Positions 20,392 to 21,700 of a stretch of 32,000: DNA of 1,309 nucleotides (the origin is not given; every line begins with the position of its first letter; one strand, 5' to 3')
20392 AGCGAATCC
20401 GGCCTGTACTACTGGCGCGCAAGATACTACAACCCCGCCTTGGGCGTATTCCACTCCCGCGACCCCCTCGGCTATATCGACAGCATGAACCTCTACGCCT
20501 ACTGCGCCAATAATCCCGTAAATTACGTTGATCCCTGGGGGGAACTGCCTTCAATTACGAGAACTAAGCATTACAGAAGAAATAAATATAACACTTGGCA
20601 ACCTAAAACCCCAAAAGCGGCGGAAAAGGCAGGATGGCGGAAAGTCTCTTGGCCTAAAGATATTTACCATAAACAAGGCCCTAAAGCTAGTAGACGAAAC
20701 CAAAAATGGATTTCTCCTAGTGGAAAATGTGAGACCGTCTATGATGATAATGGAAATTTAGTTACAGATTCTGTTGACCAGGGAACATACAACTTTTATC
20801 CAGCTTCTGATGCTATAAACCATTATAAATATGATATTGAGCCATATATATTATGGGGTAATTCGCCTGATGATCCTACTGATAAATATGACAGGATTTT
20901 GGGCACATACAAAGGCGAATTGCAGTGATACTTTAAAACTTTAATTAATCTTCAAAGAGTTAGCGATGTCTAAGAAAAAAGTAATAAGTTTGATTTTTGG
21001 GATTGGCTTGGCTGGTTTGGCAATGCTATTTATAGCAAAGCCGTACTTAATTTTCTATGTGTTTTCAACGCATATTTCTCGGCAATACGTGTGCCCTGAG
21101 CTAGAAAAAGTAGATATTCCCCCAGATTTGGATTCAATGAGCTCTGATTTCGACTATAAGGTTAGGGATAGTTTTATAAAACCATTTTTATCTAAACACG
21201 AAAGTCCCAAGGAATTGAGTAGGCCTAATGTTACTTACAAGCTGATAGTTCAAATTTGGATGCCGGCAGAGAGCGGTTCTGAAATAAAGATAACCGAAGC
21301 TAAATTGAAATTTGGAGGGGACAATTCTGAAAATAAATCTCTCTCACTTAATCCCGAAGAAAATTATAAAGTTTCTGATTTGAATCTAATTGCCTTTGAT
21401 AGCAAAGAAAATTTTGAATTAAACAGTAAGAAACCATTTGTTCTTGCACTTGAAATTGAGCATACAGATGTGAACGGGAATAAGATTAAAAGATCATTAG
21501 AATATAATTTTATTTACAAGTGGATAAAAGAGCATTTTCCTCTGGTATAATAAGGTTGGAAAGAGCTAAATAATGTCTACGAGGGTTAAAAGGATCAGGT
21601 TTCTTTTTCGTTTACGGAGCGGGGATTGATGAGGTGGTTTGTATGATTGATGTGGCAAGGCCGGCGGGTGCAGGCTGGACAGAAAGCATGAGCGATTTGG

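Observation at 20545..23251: Two diverged members of one unrecognised toxin-tip family, each with a co-diverged membrane-anchored immunity partner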

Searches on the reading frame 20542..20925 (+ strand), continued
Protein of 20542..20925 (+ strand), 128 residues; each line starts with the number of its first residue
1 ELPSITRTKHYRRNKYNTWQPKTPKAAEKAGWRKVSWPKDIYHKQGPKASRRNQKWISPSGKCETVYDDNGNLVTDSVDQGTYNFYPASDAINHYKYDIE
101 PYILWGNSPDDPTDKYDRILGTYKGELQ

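Call 87: search_protein_families(library=pfam, alignment_id=A6, max_evalue=5)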
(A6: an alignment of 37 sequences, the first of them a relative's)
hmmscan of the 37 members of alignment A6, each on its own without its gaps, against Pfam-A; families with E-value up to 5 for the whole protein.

A. member 1, L047:1532-2092:+ (187 aa): 3 families
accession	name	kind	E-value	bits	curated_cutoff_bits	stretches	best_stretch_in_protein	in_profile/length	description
PF15640.11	Tox-MPTase4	-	0.00022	21.6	25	1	52-147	10-105/132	Metallopeptidase toxin 4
PF18793.7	nos_propeller_2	-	0.0019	19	29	1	63-97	10-44/70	Nitrous oxide reductase propeller repeat 2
PF00531.28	Death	-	0.15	12.7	22.6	1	12-41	26-54/86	Death domain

B. families by the number of members that match (of 37 scanned): 25 families
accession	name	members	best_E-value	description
PF20737.2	Glyco_hydro127C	4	0.014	Glycoside hydrolase family 127 C-terminal domain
PF15640.11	Tox-MPTase4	1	0.00022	Metallopeptidase toxin 4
PF25023.1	TEN_YD-shell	1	0.00037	Teneurin YD-shell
PF01551.29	Peptidase_M23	1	0.001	Peptidase family M23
PF18793.7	nos_propeller_2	1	0.0019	Nitrous oxide reductase propeller repeat 2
PF13479.12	AAA_24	1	0.021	AAA domain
PF16118.10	DUF4834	1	0.032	Domain of unknown function (DUF4834)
PF13082.11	DUF3931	1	0.035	Protein of unknown function (DUF3931)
PF18590.6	IMP2_N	1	0.035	Immune Mapped Protein 2 (IMP2) N-terminal domain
PF01123.25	Stap_Strp_toxin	1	0.049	Staphylococcal/Streptococcal toxin, OB-fold domain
PF10553.14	MSV199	1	0.053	MSV199 domain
PF12896.12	ANAPC4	1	0.068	Anaphase-promoting complex, cyclosome, subunit 4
PF24529.1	CFAP47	1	0.079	Cilia- and flagella-associated protein 47 domain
PF11311.13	DUF3114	1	0.087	Protein of unknown function (DUF3114)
PF11714.13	Inhibitor_I53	1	0.088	Thrombin inhibitor Madanin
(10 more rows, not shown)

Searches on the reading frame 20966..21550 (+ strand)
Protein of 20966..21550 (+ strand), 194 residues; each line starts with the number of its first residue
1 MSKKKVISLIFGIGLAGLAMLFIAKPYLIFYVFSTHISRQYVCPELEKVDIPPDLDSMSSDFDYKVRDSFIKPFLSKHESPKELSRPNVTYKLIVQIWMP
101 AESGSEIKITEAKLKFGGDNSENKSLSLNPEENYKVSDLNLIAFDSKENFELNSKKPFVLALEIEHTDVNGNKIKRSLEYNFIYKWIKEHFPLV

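Call 5: search_protein_families(library=pfam, max_evalue=1, proteins=[window:20966-21550:+])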
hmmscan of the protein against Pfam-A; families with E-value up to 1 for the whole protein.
window:20966-21550:+ (194 aa): 1 family
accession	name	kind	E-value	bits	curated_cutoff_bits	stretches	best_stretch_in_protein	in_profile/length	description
PF17992.7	Agarase_CBM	-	0.085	12.9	26.3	1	112-178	29-91/178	Agarase CBM like domain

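Call 7: search_protein_families(library=ncbifam, max_evalue=1, proteins=[window:20966-21550:+])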
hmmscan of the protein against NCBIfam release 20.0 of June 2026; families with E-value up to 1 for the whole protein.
window:20966-21550:+ (194 aa): 0 families

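Call 17: find_homologous_proteins(query=window:20966-21550:+)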
Query window:20966-21550:+ (194 aa): 1 proteins with E <= 0.001 among 171 candidates.
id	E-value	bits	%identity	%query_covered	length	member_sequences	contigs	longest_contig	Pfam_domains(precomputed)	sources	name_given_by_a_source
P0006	7.0e-123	425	100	100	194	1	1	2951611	-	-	-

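Call 61: find_encoding_contigs(protein=window:20966-21550:+, flank=1000, max_places=3)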
Protein window:20966-21550:+ (194 aa): no gene with exactly this product is on record in the collection.

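Call 76: search_protein_families(library=phrogs, max_evalue=0.01, proteins=[window:20966-21547:+])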
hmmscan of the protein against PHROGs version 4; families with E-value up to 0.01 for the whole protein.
window:20966-21547:+ (194 aa): 0 families

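Call 106: search_solved_structures(query=A7, max_evalue=10)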
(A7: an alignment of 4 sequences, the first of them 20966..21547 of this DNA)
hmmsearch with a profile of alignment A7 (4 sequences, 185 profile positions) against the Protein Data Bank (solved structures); distinct sequences matched with E-value up to 10: 8.
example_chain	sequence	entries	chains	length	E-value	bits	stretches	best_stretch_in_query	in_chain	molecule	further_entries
8oxz_Q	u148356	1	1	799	0.21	14.7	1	5-51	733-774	Integrin beta-1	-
8to9_A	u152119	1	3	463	0.83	12.8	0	88-163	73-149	Envelope glycoprotein gp120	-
8gul_A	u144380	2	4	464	1.3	12.2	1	48-96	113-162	GlcNAc-binding protein A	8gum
6ck9_G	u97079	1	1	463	1.3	12.1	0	88-163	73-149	gp120 of Envelope glycoprotein gp160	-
8f7t_C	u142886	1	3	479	1.4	12.1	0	88-163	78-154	HIV-1 Env gp120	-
8rpq_A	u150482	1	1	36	1.5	11.9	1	5-30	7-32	Integrin beta-1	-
7nwl_B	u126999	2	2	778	1.9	11.6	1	5-51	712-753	Integrin beta-1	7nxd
7lx2_A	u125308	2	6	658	5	10.2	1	85-163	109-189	Env glycoprotein gp160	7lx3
